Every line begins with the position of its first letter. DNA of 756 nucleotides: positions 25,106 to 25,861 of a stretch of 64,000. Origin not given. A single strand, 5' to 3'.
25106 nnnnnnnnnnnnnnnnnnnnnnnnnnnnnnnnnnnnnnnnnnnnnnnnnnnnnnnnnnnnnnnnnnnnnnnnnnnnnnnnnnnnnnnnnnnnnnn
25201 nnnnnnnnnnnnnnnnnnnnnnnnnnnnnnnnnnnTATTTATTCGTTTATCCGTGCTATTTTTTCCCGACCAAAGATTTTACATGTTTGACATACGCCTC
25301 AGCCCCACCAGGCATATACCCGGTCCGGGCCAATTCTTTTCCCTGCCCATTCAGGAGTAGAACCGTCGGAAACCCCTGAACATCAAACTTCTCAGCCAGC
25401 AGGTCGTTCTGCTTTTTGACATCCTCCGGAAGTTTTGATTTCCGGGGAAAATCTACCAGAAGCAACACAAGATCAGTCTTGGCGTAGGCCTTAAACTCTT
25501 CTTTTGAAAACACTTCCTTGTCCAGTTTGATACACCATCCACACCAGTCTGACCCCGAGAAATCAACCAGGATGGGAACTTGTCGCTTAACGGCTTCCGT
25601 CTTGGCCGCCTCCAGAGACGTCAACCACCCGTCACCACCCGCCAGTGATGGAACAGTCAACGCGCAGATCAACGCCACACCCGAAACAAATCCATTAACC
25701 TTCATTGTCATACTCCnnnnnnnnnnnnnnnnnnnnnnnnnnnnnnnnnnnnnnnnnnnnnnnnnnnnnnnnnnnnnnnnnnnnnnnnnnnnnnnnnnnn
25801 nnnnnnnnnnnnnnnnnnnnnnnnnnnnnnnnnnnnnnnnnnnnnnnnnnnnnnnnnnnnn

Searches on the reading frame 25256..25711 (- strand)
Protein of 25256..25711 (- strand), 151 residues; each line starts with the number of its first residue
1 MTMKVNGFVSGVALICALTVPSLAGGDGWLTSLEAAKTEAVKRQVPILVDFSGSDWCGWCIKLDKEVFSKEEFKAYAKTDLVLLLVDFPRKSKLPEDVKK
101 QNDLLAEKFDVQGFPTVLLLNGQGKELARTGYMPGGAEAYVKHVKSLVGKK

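Call 3: search_protein_families(library=pfam, proteins=[window:25256-25711:-], max_evalue=0.1)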
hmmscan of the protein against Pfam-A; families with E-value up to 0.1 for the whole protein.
window:25256-25711:- (151 aa): 7 families
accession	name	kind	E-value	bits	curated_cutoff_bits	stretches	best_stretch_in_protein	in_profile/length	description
PF13899.12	Thioredoxin_7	-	8.8e-14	51.8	27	1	29-121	2-82/83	Thioredoxin-like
PF13098.12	Thioredoxin_2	-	1.2e-13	51.8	27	1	42-135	3-97/104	Thioredoxin-like domain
PF03190.21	Thioredox_DsbH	-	2.7e-07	31.1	27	1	29-147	22-136/163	Protein of unknown function, DUF255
PF00085.26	Thioredoxin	-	8.3e-07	29.4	23.5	1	39-124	12-83/103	Thioredoxin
PF12019.13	GspH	-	0.00053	20.9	21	1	30-62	6-37/108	Type II transport protein GspH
PF13905.12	Thioredoxin_8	-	0.006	17.3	27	1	70-125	47-93/94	Thioredoxin-like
PF01926.29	MMR_HSR1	-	0.091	13.3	21.9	0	47-121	49-112/113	50S ribosome-binding GTPase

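Call 4: search_protein_families(library=ncbifam, proteins=[window:25256-25711:-], max_evalue=0.1)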
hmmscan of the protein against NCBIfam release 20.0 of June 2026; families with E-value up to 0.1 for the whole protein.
window:25256-25711:- (151 aa): 8 families
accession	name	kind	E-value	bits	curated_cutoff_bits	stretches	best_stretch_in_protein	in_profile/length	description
NF043050.1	DisulfRedDsbH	equivalog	1.1e-35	123.2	190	1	32-148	47-163/166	disulfide reductase DsbH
NF045694.1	seleno_TsoB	exception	2.5e-15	55.6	805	1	12-128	440-551/572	rhodanese/DsbD fusion-like selenoprotein TsoB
NF001419.0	PRK00293.1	subfamily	1.8e-09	36.7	330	1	32-146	465-571/574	protein-disulfide reductase DsbD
TIGR01068.1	thioredoxin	equivalog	2.6e-05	24.3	96.8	1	37-133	7-88/101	thioredoxin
TIGR01126.1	pdi_dom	equivalog_domain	3.5e-05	24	107.2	1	41-125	10-83/105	protein disulfide-isomerase domain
TIGR01130.1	ER_PDI_fam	subfamily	0.00067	19.3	344.25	1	38-126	12-88/476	protein disulfide-isomerase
NF006898.0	PRK09381.1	equivalog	0.0045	17.3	138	0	36-122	13-84/109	thioredoxin TrxA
NF041199.1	trx7_PDZ_seleno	equivalog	0.01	14.8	300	1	28-74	2-48/390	Trx7/PDZ domain-containing (seleno)protein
